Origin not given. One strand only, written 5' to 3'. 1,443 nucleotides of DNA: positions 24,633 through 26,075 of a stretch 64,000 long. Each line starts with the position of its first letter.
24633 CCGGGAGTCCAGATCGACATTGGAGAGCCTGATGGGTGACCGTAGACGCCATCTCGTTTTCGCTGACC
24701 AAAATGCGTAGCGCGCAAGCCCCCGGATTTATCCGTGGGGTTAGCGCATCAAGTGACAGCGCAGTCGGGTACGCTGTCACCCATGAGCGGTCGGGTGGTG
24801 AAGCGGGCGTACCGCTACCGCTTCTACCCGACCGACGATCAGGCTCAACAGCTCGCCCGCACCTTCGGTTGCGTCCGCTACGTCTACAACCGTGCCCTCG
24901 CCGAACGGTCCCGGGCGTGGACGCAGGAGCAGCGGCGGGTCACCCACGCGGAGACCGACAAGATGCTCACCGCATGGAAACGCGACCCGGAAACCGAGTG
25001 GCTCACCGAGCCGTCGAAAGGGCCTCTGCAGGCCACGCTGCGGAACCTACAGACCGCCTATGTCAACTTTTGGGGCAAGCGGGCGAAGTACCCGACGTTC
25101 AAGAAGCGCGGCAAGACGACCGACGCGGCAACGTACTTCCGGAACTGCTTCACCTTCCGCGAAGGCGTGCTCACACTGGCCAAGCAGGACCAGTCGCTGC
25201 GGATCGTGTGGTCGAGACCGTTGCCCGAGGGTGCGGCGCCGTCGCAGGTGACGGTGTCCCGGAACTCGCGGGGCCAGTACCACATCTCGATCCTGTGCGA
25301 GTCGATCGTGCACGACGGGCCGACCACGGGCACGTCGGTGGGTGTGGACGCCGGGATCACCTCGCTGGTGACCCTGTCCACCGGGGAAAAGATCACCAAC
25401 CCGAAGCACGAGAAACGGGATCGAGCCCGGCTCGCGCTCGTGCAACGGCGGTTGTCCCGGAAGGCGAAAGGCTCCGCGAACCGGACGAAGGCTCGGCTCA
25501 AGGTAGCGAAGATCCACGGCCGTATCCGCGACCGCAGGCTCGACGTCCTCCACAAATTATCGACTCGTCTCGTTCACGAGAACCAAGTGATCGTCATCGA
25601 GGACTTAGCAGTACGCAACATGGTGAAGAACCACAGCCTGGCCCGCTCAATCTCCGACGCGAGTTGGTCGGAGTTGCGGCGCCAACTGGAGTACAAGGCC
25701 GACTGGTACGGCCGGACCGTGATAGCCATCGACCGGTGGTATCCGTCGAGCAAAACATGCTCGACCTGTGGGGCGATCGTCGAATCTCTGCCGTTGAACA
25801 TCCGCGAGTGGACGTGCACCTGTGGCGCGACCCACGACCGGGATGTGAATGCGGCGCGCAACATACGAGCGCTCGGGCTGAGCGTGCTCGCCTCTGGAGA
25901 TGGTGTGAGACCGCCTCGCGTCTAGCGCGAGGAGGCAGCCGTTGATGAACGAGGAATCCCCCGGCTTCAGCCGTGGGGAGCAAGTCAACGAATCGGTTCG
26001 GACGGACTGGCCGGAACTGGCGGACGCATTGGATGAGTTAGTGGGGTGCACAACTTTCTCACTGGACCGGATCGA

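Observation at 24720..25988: Two diverged TnpB-only IS200/IS605-family elements sharing near-identical terminal hairpins (second copy 40409-41705)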

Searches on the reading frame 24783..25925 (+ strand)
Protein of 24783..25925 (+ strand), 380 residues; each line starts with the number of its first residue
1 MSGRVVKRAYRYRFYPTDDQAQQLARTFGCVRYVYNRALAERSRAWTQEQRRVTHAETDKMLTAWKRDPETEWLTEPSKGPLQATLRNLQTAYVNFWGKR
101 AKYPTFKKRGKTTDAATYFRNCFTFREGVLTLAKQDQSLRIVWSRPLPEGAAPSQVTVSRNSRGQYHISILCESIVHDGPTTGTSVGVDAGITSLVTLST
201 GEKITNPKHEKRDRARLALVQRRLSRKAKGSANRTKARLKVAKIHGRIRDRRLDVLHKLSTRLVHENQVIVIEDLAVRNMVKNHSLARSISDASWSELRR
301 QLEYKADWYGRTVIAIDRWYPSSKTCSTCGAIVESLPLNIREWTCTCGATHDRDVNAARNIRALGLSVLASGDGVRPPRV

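Call 4: search_protein_families(library=pfam, proteins=[window:24785-25925:+], max_evalue=0.01)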
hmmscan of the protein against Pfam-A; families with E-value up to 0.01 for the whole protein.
window:24785-25925:+ (380 aa): 0 families

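Call 8: search_protein_families(library=pfam, proteins=[window:24783-25925:+], max_evalue=0.01)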
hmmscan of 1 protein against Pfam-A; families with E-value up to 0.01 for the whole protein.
window:24783-25925:+ (380 aa): 3 families
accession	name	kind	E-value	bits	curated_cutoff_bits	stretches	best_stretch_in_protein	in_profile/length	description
PF01385.25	OrfB_IS605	-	1.2e-29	103.4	30.5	1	179-283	12-119/120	Probable transposase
PF07282.18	Cas12f1-like_TNB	-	1.4e-26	92.9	26.3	1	295-361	1-60/60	Cas12f1-like, TNB domain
PF12323.14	HTH_OrfB_IS605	-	1.5e-20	72.9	21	1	6-50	2-46/47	Helix-turn-helix domain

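Call 23: find_homologous_proteins(query=window:24783-25925:+, max_evalue=1e-30)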
Query window:24783-25925:+ (380 aa): 8000 proteins with E <= 1e-30 among 8000 candidates; the best 120 are listed.
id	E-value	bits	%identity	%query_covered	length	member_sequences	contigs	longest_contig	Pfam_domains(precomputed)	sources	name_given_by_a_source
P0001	5.2e-253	857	99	100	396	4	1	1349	PF12323.15,PF01385.26,PF07282.19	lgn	-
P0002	1.8e-215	733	85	100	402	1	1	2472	PF12323.15,PF01385.26,PF07282.19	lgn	-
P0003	3.4e-215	732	85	99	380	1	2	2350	PF12323.15,PF01385.26,PF07282.19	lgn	-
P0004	1.2e-213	727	82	100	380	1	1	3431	PF12323.15,PF01385.26,PF07282.19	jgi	jgi:putative transposase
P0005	1.8e-213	727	84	100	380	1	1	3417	PF12323.15,PF01385.26,PF07282.19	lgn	-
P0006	3.2e-213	726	83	100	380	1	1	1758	PF12323.15,PF01385.26,PF07282.19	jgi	jgi:putative transposase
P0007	2.9e-212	723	82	100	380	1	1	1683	PF12323.15,PF01385.26,PF07282.19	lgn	-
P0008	3.0e-211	719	83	100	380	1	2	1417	PF12323.15,PF01385.26,PF07282.19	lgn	-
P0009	3.3e-210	716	82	98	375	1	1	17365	PF12323.15,PF01385.26,PF07282.19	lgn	-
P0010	2.7e-209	713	82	99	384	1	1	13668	PF12323.15,PF01385.26,PF07282.19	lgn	-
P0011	3.3e-207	706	82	100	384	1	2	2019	PF12323.15,PF01385.26,PF07282.19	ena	-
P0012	2.1e-206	703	80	100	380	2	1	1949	PF12323.15,PF01385.26,PF07282.19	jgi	jgi:putative transposase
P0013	3.6e-206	703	81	100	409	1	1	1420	PF12323.15,PF01385.26,PF07282.19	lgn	-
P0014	1.3e-205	701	81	99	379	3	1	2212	PF12323.15,PF01385.26,PF07282.19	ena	-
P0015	3.2e-204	696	81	98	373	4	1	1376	PF12323.15,PF01385.26,PF07282.19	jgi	jgi:putative transposase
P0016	4.4e-204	696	79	100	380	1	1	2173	PF12323.15,PF01385.26,PF07282.19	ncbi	-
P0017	4.8e-204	696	82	98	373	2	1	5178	PF12323.15,PF01385.26,PF07282.19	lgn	-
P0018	5.3e-203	692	80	99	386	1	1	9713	PF12323.15,PF01385.26,PF07282.19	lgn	-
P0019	1.4e-202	691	79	98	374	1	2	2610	PF12323.15,PF01385.26,PF07282.19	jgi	jgi:putative transposase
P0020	3.4e-202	689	80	99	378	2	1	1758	PF12323.15,PF01385.26,PF07282.19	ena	-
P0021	4.4e-202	689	79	100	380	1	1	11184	PF12323.15,PF01385.26,PF07282.19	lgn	-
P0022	9.2e-202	688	79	98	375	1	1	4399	PF12323.15,PF01385.26,PF07282.19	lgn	-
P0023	1.9e-201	687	78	100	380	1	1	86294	PF12323.15,PF01385.26,PF07282.19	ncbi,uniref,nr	ncbi:transposase [Parafrankia soli]|uniref:Transposase n=1 Tax=Parafrankia soli TaxID=2599596 RepID=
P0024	2.8e-201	686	81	99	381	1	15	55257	PF12323.15,PF01385.26,PF07282.19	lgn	-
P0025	3.6e-201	686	79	100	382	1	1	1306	PF12323.15,PF01385.26,PF07282.19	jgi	jgi:putative transposase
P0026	4.4e-201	686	79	96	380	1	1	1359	PF12323.15,PF01385.26,PF07282.19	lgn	-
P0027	7.1e-201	685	79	100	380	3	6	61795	PF12323.15,PF01385.26,PF07282.19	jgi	jgi:putative transposase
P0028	2.2e-200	684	80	99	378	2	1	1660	PF12323.15,PF01385.26,PF07282.19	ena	-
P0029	6.8e-200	682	78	100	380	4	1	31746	PF12323.15,PF01385.26,PF07282.19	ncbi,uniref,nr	ncbi:RNA-guided endonuclease InsQ/TnpB family protein [Micromonospora sicca]|uniref:RNA-guided endon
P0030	7.6e-200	682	80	98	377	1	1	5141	PF12323.15,PF01385.26,PF07282.19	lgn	-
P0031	8.0e-200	682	80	100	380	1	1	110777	PF12323.15,PF01385.26,PF07282.19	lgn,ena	-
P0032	1.1e-199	681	80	98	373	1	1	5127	PF12323.15,PF01385.26,PF07282.19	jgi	jgi:putative transposase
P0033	2.0e-199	680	78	100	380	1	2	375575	PF12323.15,PF01385.26,PF07282.19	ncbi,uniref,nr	ncbi:RNA-guided endonuclease InsQ/TnpB family protein [Pseudonocardia asaccharolytica]|uniref:Transp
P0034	2.1e-199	680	79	97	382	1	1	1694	PF12323.15,PF01385.26,PF07282.19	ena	-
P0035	2.3e-199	680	80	98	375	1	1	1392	PF12323.15,PF01385.26,PF07282.19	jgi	jgi:transposase, IS605 OrfB family, central region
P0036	4.9e-199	679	78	98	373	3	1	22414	PF12323.15,PF01385.26,PF07282.19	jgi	jgi:putative transposase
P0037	8.7e-199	678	77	100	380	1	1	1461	PF12323.15,PF01385.26,PF07282.19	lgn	-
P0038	9.1e-199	678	77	100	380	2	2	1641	PF12323.15,PF01385.26,PF07282.19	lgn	-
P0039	1.3e-198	678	80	99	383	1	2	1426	PF12323.15,PF01385.26,PF07282.19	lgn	-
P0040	1.9e-198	677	79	99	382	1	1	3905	PF12323.15,PF01385.26,PF07282.19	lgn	-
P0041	2.6e-198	677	78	96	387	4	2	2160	PF12323.15,PF01385.26,PF07282.19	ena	-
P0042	3.5e-198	676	79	98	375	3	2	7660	PF12323.15,PF01385.26,PF07282.19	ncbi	-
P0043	4.9e-198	676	78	98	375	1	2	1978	PF12323.15,PF01385.26,PF07282.19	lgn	-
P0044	1.9e-197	674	78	100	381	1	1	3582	PF12323.15,PF01385.26,PF07282.19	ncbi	-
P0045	2.4e-197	674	77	100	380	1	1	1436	PF12323.15,PF01385.26,PF07282.19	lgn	-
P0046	2.5e-197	673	78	100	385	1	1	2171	PF12323.15,PF01385.26,PF07282.19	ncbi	-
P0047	7.0e-197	672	78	100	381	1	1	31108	PF12323.15,PF01385.26,PF07282.19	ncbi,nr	ncbi:MAG TPA: RNA-guided endonuclease TnpB family protein [Mycobacteriales bacterium]|nr:RNA-guided 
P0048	8.6e-197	672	78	100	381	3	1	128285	PF12323.15,PF01385.26,PF07282.19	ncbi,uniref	ncbi:transposase [Frankia sp. Mgl5]|uniref:RNA-guided endonuclease InsQ/TnpB family protein n=1 Tax=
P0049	2.6e-196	670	77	100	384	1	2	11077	PF12323.15,PF01385.26,PF07282.19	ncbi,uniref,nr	ncbi:RNA-guided endonuclease InsQ/TnpB family protein [Frankia gtarii]|uniref:RNA-guided endonucleas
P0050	2.7e-196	670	77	100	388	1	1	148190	PF12323.15,PF01385.26,PF07282.19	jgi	jgi:putative transposase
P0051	5.8e-196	669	78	100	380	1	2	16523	PF12323.15,PF01385.26,PF07282.19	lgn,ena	-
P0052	6.2e-196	669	77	100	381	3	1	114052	PF12323.15,PF01385.26,PF07282.19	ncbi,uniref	ncbi:RNA-guided endonuclease TnpB family protein [Parafrankia sp. FMc6]|uniref:RNA-guided endonuclea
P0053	8.2e-196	668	77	98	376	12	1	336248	PF12323.15,PF01385.26,PF07282.19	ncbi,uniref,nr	ncbi:transposase [Frankia sp. Ag45/Mut15]|uniref:Transposase n=1 Tax=Frankia umida TaxID=573489 RepI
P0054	8.8e-196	668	78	98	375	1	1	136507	PF12323.15,PF01385.26,PF07282.19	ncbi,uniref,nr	ncbi:transposase [Frankia sp. Mgl5]|uniref:RNA-guided endonuclease InsQ/TnpB family protein n=1 Tax=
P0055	8.8e-196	668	78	99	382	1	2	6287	PF12323.15,PF01385.26,PF07282.19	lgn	-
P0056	1.2e-195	668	78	100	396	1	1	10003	PF12323.15,PF01385.26,PF07282.19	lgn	-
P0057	1.3e-195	668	80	97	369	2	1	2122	PF12323.15,PF01385.26,PF07282.19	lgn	-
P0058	1.6e-195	668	77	100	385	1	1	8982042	PF12323.15,PF01385.26,PF07282.19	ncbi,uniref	ncbi:RNA-guided endonuclease TnpB family protein [Frankia sp. EAN1pec]|uniref:RNA-guided endonucleas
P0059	1.7e-195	667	78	98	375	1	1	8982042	PF12323.15,PF01385.26,PF07282.19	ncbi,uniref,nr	ncbi:transposase, IS605 OrfB family [Parafrankia sp. EAN1pec]|uniref:RNA-guided endonuclease InsQ/Tn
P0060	2.1e-195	667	78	99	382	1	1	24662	PF12323.15,PF01385.26,PF07282.19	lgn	-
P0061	3.9e-195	666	77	99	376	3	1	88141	PF12323.15,PF01385.26,PF07282.19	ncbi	-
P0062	5.8e-195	666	78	99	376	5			PF12323.15,PF01385.26,PF07282.19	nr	nr:transposase [Candidatus Frankia alpina]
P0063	7.6e-195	665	77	100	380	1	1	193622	PF12323.15,PF01385.26,PF07282.19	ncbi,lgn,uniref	ncbi:RNA-guided endonuclease TnpB family protein [Nocardia sp. NPDC005366]|uniref:RNA-guided endonuc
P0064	1.2e-194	665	77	99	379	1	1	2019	PF12323.15,PF01385.26,PF07282.19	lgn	-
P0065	1.3e-194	665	76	100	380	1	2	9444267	PF12323.15,PF01385.26,PF07282.19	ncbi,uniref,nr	ncbi:putative transposase [Parafrankia irregularis]|uniref:Putative transposase n=1 Tax=Parafrankia 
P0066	1.5e-194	664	76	100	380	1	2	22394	PF12323.15,PF01385.26,PF07282.19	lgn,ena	-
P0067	1.8e-194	664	78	100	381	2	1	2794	PF12323.15,PF01385.26,PF07282.19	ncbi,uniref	ncbi:RNA-guided endonuclease InsQ/TnpB family protein [Frankia sp. CIT1]|uniref:RNA-guided endonucle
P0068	2.2e-194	664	77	99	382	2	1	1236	PF12323.15,PF01385.26,PF07282.19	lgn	-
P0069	2.6e-194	664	77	99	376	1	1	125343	PF12323.15,PF01385.26,PF07282.19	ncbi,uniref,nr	ncbi:transposase [Frankia sp. Ag45/Mut15]|uniref:Transposase n=1 Tax=Frankia umida TaxID=573489 RepI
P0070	8.4e-194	662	77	99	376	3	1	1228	PF12323.15,PF01385.26,PF07282.19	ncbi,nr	ncbi:transposase [Frankia sp. AiPa1]|nr:transposase [Frankia sp. AiPa1] MCL9758429.1 transposase [Fr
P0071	9.1e-194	662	77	98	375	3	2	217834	PF12323.15,PF01385.26,PF07282.19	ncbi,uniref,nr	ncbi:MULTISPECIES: RNA-guided endonuclease TnpB family protein [unclassified Parafrankia]|uniref:RNA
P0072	9.6e-194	662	77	99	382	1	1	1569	PF12323.15,PF01385.26,PF07282.19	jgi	jgi:putative transposase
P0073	1.3e-193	661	76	100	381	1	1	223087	PF12323.15,PF01385.26,PF07282.19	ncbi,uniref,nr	ncbi:transposase [Parafrankia colletiae]|uniref:Transposase n=1 Tax=Parafrankia colletiae TaxID=5734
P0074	1.3e-193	661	76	100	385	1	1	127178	PF12323.15,PF01385.26,PF07282.19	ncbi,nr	ncbi:transposase [Frankia sp. Cpl3]|nr:transposase [Parafrankia colletiae] MCK9900112.1 transposase 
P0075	1.3e-193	661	76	99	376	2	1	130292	PF12323.15,PF01385.26,PF07282.19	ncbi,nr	ncbi:transposase [Frankia sp. AgPm24]|nr:transposase [Frankia sp. AgPm24] MCK9924246.1 transposase [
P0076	1.7e-193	661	77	99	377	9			PF12323.15,PF01385.26,PF07282.19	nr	nr:RNA-guided endonuclease TnpB family protein [Parafrankia sp. Ea1.12]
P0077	2.5e-193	660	77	99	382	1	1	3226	PF12323.15,PF01385.26,PF07282.19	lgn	-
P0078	2.6e-193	660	75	100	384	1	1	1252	PF12323.15,PF01385.26,PF07282.19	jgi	jgi:putative transposase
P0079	2.6e-193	660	76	100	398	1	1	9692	PF12323.15,PF01385.26,PF07282.19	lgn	-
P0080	4.9e-193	659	75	98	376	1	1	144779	PF12323.15,PF01385.26,PF07282.19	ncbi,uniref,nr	ncbi:transposase [Frankia sp. Ag45/Mut15]|uniref:Transposase n=1 Tax=Frankia umida TaxID=573489 RepI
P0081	4.9e-193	659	76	99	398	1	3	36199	PF12323.15,PF01385.26,PF07282.19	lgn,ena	-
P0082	1.0e-192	658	75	100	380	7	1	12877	PF12323.15,PF01385.26,PF07282.19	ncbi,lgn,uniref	ncbi:RNA-guided endonuclease InsQ/TnpB family protein [Parafrankia discariae]|uniref:RNA-guided endo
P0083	1.0e-192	658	76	98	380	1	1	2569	PF12323.15,PF01385.26,PF07282.19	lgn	-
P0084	1.8e-192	657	75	98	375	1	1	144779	PF12323.15,PF01385.26,PF07282.19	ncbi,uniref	ncbi:RNA-guided endonuclease InsQ/TnpB family protein [Frankia umida]|uniref:RNA-guided endonuclease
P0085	2.5e-192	657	75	100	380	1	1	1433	PF12323.15,PF01385.26,PF07282.19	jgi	-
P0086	3.1e-192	657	75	100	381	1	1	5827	PF12323.15,PF01385.26,PF07282.19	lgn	-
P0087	3.5e-192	657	75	98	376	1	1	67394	PF12323.15,PF01385.26,PF07282.19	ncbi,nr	ncbi:transposase [Frankia sp. AgPm24]|nr:transposase [Frankia sp. AgPm24] MCK9925532.1 transposase [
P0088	3.7e-192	656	77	100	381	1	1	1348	PF12323.15,PF01385.26,PF07282.19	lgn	-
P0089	4.0e-192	656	76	99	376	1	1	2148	PF12323.15,PF01385.26,PF07282.19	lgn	-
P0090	6.1e-192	656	75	100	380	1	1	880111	PF12323.15,PF01385.26,PF07282.19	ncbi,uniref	ncbi:RNA-guided endonuclease InsQ/TnpB family protein [Nocardia sp. GCM10030253]|uniref:RNA-guided e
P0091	8.1e-192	655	76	99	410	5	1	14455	PF12323.15,PF01385.26,PF07282.19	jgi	jgi:putative transposase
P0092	1.2e-191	655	75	100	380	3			PF12323.15,PF01385.26,PF07282.19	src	-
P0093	1.3e-191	655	76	98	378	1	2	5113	PF12323.15,PF01385.26,PF07282.19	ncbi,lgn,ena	-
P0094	1.3e-191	655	75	98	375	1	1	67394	PF12323.15,PF01385.26,PF07282.19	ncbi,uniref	ncbi:RNA-guided endonuclease InsQ/TnpB family protein [Frankia sp. AgPm24]|uniref:RNA-guided endonuc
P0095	2.2e-191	654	77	100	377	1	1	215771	PF12323.15,PF01385.26,PF07282.19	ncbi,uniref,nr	ncbi:RNA-guided endonuclease TnpB family protein [Parafrankia sp. BMG5.11]|uniref:RNA-guided endonuc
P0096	3.5e-191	653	76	99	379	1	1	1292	PF12323.15,PF01385.26,PF07282.19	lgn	-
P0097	4.1e-191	653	75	100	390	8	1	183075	PF12323.15,PF01385.26,PF07282.19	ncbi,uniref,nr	ncbi:putative transposase [Parafrankia irregularis]|uniref:Putative transposase n=2 Tax=Frankiaceae 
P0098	4.6e-191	653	75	100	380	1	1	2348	PF12323.15,PF01385.26,PF07282.19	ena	-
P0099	4.6e-191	653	75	100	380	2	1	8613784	PF12323.15,PF01385.26,PF07282.19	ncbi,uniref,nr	ncbi:RNA-guided endonuclease InsQ/TnpB family protein [Nocardia sp. NBC_01009]|uniref:RNA-guided end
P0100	4.6e-191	653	77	97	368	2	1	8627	PF12323.15,PF01385.26,PF07282.19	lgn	-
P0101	5.0e-191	653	76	98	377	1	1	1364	PF12323.15,PF01385.26,PF07282.19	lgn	-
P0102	7.2e-191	652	77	98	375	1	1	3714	PF12323.15,PF01385.26,PF07282.19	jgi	jgi:putative transposase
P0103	7.5e-191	652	73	100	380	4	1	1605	PF12323.15,PF01385.26,PF07282.19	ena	-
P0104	9.1e-191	652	75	100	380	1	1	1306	PF12323.15,PF01385.26,PF07282.19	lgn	-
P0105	9.9e-191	652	77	99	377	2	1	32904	PF12323.15,PF01385.26,PF07282.19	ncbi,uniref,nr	ncbi:transposase [Pseudonocardia asaccharolytica DSM 44247 = NBRC 16224]|uniref:Transposase n=2 Tax=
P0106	1.2e-190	652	75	100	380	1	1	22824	PF12323.15,PF01385.26,PF07282.19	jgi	jgi:putative transposase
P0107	2.0e-190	651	76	98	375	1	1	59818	PF12323.15,PF01385.26,PF07282.19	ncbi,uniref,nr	ncbi:transposase [Frankia sp. Mgl5]|uniref:RNA-guided endonuclease InsQ/TnpB family protein n=1 Tax=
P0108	2.1e-190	651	76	98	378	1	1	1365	PF12323.15,PF01385.26,PF07282.19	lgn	-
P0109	3.6e-190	650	74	100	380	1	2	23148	PF12323.15,PF01385.26,PF07282.19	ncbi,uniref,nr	ncbi:RNA-guided endonuclease InsQ/TnpB family protein [Pseudonocardia asaccharolytica]|uniref:Transp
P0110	3.8e-190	650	75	100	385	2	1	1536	PF12323.15,PF01385.26,PF07282.19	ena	-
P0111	5.3e-190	649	75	100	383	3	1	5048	PF12323.15,PF01385.26,PF07282.19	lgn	-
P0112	5.8e-190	649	76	99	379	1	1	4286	PF12323.15,PF01385.26,PF07282.19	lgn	-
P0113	7.7e-190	649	74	100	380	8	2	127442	PF12323.15,PF01385.26,PF07282.19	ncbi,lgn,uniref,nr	ncbi:RNA-guided endonuclease InsQ/TnpB family protein [Nocardia cyriacigeorgica]|uniref:RNA-guided e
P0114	9.0e-190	649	75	100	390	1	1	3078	PF12323.15,PF01385.26,PF07282.19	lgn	-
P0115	9.8e-190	649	76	100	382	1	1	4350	PF12323.15,PF01385.26,PF07282.19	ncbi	-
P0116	1.1e-189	648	77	100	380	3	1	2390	PF12323.15,PF01385.26,PF07282.19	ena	-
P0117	1.6e-189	648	75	100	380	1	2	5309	PF12323.15,PF01385.26,PF07282.19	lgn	-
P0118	2.0e-189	647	75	98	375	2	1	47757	PF12323.15,PF01385.26,PF07282.19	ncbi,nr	ncbi:transposase, IS605 OrfB family [Parafrankia sp. EUN1f]|nr:RNA-guided endonuclease TnpB family p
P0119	2.4e-189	647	76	99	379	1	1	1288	PF12323.15,PF01385.26,PF07282.19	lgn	-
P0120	2.9e-189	647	77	100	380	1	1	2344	PF12323.15,PF01385.26,PF07282.19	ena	-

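Call 25: find_encoding_contigs(protein=P0024, flank=1500, max_places=10)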
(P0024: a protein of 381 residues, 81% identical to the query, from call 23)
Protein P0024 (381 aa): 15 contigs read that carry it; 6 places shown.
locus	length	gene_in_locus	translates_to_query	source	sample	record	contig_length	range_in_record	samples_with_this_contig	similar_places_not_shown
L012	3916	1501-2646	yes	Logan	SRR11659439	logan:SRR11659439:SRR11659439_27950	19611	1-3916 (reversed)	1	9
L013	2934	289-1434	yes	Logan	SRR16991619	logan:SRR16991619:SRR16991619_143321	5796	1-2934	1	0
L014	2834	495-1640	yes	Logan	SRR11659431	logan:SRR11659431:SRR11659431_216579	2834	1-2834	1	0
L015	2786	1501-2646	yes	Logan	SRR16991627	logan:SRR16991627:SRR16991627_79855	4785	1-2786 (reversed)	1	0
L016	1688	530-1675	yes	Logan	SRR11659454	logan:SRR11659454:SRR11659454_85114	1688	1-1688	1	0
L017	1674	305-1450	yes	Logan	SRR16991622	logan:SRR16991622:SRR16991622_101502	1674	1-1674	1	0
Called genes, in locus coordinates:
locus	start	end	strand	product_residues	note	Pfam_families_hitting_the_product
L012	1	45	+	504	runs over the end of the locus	PF17289:Terminase_6C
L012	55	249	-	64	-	-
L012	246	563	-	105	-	-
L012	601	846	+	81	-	-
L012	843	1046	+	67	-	-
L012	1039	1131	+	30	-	-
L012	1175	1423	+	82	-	-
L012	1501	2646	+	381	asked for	PF12323:HTH_OrfB_IS605, PF01385:OrfB_IS605, PF07282:Cas12f1-like_TNB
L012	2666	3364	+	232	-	-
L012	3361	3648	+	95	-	-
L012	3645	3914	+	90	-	?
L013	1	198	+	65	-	?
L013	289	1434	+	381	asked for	PF12323:HTH_OrfB_IS605, PF01385:OrfB_IS605, PF07282:Cas12f1-like_TNB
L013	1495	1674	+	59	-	-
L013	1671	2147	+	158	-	-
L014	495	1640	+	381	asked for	PF12323:HTH_OrfB_IS605, PF01385:OrfB_IS605, PF07282:Cas12f1-like_TNB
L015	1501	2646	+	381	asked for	PF12323:HTH_OrfB_IS605, PF01385:OrfB_IS605, PF07282:Cas12f1-like_TNB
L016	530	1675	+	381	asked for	PF12323:HTH_OrfB_IS605, PF01385:OrfB_IS605, PF07282:Cas12f1-like_TNB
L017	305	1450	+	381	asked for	PF12323:HTH_OrfB_IS605, PF01385:OrfB_IS605, PF07282:Cas12f1-like_TNB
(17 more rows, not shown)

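Call 27: find_encoding_contigs(protein=P0001, flank=3000, max_places=5)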
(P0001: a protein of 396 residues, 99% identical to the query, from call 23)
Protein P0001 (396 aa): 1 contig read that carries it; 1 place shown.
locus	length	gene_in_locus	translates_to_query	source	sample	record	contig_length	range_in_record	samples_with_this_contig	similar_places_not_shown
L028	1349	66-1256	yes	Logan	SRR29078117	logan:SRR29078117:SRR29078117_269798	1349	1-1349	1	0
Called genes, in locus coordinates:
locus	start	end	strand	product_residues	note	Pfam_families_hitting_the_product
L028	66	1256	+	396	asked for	PF12323:HTH_OrfB_IS605, PF01385:OrfB_IS605, PF07282:Cas12f1-like_TNB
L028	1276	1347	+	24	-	?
